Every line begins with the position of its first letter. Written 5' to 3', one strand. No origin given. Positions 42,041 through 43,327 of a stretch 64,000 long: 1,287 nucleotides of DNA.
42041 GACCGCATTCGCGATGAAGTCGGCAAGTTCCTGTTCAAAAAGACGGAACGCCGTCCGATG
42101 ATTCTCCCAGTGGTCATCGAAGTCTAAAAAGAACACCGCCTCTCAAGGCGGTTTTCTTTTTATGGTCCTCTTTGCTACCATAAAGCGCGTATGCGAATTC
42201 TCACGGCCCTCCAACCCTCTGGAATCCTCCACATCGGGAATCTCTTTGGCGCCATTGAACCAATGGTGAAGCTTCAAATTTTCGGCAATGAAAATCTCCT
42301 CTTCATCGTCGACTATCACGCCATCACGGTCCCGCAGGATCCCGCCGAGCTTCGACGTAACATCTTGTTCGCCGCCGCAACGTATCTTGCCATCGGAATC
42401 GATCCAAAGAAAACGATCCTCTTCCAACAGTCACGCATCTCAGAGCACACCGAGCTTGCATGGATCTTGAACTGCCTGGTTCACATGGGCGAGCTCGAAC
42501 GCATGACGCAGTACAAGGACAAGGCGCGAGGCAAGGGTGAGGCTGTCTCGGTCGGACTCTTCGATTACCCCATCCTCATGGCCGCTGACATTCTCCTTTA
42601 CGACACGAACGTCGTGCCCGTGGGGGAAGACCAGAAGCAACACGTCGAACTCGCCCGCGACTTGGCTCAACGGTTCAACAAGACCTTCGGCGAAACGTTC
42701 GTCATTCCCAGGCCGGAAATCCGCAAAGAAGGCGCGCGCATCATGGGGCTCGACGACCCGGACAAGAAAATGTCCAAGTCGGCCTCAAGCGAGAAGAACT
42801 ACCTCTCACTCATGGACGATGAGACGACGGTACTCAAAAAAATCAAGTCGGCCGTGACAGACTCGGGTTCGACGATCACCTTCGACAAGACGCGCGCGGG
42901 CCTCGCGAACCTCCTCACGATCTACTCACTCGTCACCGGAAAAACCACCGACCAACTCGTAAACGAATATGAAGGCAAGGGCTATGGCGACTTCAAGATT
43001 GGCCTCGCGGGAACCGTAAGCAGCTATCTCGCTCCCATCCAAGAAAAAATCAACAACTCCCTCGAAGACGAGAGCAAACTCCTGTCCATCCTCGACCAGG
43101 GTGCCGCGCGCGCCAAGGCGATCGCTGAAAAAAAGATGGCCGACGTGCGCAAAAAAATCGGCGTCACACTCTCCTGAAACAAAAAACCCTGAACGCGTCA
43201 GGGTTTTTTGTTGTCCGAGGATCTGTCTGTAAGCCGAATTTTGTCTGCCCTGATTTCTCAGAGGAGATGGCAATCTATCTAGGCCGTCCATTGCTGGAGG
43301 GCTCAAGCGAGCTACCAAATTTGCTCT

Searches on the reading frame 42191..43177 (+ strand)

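Call 13: search_protein_families(library=pfam, proteins=[window:42191-43177:+], max_evalue=0.001)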
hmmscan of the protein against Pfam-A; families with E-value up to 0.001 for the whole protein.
window:42191-43177:+ (328 aa): 1 family
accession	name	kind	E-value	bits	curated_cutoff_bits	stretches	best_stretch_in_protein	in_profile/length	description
PF00579.31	tRNA-synt_1b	-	4.8e-70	236.6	21.1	1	2-279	7-290/292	tRNA synthetases class I (W and Y)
